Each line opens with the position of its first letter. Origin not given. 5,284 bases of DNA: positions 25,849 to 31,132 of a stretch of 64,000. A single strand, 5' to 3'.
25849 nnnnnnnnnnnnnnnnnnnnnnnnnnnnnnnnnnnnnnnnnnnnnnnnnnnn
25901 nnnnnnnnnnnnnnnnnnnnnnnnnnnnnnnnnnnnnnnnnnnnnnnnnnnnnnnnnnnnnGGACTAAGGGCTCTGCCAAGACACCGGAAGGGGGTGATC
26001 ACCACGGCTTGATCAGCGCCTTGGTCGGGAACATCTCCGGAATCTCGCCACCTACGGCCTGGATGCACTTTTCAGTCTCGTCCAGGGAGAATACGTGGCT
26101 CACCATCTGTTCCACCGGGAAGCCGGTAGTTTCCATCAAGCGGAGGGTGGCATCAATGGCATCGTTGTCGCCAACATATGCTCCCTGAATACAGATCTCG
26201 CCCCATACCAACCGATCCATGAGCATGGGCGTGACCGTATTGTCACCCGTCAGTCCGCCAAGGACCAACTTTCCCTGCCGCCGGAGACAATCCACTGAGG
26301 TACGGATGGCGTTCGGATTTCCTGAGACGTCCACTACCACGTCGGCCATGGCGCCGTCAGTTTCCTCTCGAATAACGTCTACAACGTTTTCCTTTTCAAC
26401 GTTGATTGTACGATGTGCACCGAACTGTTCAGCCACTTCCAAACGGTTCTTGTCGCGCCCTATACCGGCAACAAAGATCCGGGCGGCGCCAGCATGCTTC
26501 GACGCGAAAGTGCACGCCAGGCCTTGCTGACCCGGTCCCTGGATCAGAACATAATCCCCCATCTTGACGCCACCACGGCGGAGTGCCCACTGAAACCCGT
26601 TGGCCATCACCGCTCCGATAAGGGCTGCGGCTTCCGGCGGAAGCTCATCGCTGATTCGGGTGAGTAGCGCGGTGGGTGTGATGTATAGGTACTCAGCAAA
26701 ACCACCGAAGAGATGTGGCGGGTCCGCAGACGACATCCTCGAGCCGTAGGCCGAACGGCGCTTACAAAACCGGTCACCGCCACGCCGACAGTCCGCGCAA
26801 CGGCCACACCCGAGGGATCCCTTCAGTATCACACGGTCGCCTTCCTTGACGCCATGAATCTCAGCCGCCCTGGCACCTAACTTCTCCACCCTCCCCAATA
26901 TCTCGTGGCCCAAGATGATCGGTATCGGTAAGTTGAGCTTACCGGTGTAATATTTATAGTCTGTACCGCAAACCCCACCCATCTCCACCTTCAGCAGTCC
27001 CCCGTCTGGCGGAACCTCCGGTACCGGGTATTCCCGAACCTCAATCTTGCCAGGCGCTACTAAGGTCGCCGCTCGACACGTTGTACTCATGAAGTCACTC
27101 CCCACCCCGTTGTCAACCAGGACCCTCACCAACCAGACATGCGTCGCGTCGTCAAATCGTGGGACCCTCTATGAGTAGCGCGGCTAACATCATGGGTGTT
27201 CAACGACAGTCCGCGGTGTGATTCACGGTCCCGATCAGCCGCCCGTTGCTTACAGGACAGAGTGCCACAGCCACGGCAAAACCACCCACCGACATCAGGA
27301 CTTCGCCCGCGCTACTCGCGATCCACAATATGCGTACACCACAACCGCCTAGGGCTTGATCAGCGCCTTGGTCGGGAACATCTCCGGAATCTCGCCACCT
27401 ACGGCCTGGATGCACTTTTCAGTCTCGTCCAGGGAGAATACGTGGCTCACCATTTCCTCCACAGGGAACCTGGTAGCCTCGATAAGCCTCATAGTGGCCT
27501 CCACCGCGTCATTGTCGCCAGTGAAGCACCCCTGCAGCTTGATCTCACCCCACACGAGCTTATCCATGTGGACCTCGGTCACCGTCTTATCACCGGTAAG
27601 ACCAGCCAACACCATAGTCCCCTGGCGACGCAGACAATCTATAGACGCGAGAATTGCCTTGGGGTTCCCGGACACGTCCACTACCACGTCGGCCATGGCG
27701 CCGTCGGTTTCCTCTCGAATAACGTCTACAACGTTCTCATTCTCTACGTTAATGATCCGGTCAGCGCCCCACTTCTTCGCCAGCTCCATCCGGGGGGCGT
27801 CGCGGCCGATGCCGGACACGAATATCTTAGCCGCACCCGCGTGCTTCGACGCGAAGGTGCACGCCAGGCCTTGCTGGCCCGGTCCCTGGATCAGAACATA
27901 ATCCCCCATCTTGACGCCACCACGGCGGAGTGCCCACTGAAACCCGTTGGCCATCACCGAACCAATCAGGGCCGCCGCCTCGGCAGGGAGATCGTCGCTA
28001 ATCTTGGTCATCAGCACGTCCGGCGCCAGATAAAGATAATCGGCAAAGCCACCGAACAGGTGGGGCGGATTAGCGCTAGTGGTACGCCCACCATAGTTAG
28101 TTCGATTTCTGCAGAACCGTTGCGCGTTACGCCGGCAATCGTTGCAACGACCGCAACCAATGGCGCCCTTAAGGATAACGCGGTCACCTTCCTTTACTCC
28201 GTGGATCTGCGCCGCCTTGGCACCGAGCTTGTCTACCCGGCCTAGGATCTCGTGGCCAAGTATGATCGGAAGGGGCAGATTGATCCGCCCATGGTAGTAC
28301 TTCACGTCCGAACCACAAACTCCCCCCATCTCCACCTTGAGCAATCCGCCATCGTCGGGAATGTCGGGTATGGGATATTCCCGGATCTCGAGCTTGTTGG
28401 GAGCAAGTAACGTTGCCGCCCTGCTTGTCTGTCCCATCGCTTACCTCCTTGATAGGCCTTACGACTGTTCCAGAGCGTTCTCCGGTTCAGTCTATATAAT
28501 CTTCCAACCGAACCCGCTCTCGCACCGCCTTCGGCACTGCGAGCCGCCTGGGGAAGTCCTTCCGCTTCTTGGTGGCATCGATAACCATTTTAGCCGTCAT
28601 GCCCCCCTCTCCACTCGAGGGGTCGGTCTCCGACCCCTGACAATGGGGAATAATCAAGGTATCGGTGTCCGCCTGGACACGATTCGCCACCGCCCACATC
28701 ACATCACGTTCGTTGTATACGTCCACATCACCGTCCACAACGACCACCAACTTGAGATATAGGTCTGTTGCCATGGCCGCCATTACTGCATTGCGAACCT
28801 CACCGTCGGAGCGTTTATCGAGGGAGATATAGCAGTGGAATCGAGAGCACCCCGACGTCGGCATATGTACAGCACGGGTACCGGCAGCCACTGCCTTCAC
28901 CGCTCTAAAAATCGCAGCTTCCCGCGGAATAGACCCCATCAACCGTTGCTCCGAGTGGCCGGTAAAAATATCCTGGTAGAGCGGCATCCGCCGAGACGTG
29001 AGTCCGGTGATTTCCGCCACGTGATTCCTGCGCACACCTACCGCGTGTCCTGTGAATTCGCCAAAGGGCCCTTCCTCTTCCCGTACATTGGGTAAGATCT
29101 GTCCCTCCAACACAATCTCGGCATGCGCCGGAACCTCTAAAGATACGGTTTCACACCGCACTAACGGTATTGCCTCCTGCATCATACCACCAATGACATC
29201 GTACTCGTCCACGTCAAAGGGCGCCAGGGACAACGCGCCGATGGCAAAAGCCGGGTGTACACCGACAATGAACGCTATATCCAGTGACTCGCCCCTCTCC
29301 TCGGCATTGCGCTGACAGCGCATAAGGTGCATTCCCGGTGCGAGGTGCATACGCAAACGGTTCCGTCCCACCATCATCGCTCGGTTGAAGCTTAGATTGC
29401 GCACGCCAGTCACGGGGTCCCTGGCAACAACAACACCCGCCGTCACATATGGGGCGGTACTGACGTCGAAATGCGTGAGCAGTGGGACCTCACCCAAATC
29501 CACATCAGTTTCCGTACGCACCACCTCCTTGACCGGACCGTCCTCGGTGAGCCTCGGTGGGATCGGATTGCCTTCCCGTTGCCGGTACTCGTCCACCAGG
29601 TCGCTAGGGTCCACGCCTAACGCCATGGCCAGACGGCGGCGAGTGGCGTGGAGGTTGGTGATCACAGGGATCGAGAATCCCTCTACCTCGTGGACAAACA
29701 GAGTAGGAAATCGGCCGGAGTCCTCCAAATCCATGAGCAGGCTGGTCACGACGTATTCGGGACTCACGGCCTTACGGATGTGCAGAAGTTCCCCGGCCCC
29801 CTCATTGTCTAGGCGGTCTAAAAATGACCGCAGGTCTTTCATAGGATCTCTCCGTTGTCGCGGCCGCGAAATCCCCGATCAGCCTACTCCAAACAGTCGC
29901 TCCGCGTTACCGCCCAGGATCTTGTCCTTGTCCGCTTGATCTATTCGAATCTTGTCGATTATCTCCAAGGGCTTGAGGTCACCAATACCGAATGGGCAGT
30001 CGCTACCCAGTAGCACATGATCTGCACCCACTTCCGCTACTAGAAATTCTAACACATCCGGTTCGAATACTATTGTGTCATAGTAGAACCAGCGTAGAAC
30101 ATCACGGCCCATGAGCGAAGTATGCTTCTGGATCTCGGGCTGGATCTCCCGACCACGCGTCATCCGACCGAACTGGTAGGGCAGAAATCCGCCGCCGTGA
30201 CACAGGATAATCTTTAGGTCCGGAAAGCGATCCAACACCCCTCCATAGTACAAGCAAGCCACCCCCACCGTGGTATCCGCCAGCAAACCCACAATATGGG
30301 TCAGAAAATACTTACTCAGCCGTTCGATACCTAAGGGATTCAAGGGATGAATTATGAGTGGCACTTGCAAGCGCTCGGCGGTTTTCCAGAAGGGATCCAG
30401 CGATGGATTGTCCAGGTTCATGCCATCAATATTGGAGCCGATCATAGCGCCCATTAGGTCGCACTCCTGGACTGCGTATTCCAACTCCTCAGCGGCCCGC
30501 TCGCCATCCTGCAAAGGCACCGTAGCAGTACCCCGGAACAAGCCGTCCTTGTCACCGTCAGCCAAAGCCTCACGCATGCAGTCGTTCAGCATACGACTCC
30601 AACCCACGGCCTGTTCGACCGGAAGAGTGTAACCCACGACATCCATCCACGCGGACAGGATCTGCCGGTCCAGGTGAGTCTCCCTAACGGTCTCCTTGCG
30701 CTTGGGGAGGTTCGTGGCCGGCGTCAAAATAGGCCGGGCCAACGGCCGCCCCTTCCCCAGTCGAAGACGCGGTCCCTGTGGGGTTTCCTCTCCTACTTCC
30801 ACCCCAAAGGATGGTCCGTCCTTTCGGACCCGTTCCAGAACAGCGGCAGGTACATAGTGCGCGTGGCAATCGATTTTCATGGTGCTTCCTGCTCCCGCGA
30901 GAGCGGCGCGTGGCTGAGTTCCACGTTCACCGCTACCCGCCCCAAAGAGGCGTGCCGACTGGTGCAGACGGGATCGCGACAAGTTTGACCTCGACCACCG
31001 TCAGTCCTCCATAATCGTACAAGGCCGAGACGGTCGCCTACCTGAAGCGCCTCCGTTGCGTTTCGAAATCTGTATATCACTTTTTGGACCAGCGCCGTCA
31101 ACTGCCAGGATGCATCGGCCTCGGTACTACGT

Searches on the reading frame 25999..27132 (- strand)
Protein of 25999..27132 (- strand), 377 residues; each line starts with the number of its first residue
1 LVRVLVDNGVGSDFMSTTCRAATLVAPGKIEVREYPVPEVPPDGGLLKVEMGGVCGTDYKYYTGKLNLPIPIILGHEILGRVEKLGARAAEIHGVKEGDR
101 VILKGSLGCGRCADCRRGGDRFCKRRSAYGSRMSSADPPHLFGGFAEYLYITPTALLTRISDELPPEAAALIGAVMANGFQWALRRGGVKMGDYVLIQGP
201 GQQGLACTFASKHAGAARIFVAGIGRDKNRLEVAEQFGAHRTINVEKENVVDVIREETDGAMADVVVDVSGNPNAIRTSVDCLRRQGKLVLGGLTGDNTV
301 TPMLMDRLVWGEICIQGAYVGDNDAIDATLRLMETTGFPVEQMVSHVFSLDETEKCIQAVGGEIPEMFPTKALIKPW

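Call 83: search_protein_families(library=pfam, proteins=[window:25999-27132:-], max_evalue=0.00001)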
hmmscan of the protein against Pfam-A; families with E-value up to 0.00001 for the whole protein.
window:25999-27132:- (377 aa): 3 families
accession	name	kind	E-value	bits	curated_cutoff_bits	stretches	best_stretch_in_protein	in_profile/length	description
PF00107.32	ADH_zinc_N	-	2.2e-23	83.1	31.8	1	204-334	3-128/129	Zinc-binding dehydrogenase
PF08240.17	ADH_N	-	1.7e-22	80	23.5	1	46-155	6-98/104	Alcohol dehydrogenase GroES-like domain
PF13602.12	ADH_zinc_N_2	-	7.6e-06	27.3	27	0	238-355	2-118/134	Zinc-binding dehydrogenase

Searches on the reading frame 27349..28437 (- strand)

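Call 83: search_protein_families(library=pfam, proteins=[window:27349-28437:-], max_evalue=0.00001)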
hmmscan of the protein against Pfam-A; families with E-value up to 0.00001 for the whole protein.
window:27349-28437:- (362 aa): 4 families
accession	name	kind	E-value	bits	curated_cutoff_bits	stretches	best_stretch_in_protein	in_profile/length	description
PF00107.32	ADH_zinc_N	-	1.8e-24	86.6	31.8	1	190-320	3-128/129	Zinc-binding dehydrogenase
PF08240.17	ADH_N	-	1e-21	77.6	23.5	1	32-142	6-99/104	Alcohol dehydrogenase GroES-like domain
PF16912.11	Glu_dehyd_C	-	2.7e-08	34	34.9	1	180-340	33-195/211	Glucose dehydrogenase C-terminus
PF13602.12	ADH_zinc_N_2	-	9.5e-08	33.5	27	1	224-343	2-120/134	Zinc-binding dehydrogenase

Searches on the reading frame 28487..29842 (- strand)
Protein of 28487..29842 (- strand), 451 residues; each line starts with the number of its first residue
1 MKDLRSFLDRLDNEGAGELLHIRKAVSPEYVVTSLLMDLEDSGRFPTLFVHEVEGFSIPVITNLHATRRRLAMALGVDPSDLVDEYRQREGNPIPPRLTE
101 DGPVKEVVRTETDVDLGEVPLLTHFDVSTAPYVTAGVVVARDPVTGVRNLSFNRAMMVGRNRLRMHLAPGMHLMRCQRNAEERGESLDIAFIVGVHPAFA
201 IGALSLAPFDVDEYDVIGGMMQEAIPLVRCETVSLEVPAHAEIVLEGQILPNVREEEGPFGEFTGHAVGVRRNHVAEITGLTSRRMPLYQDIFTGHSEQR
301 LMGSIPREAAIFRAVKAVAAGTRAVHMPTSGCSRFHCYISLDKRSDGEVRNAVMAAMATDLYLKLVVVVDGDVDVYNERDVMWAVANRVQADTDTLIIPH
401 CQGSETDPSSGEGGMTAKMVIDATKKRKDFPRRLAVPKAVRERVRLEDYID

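Call 83: search_protein_families(library=pfam, proteins=[window:28487-29842:-], max_evalue=0.00001)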
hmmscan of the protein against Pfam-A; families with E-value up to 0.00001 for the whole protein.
window:28487-29842:- (451 aa): 3 families
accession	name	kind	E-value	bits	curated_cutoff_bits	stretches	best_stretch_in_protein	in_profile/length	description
PF01977.22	UbiD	-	8.2e-57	192.1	23.3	1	100-296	6-205/206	3-octaprenyl-4-hydroxybenzoate carboxy-lyase Rift-related domain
PF20696.2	UbiD_C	-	7.3e-35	120.2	24.2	1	301-423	2-127/127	3-octaprenyl-4-hydroxybenzoate carboxy-lyase C-terminal domain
PF20695.2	UbiD_N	-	2.5e-15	56.8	24.3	1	14-89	5-77/78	3-octaprenyl-4-hydroxybenzoate carboxy-lyase N-terminal domain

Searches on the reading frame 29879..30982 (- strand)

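Call 83: search_protein_families(library=pfam, proteins=[window:29879-30982:-], max_evalue=0.00001)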
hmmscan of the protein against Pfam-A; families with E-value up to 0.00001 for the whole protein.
window:29879-30982:- (367 aa): 1 family
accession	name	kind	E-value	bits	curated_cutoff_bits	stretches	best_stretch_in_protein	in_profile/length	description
PF04909.20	Amidohydro_2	-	5.8e-32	112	26.4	1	37-365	1-288/289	Amidohydrolase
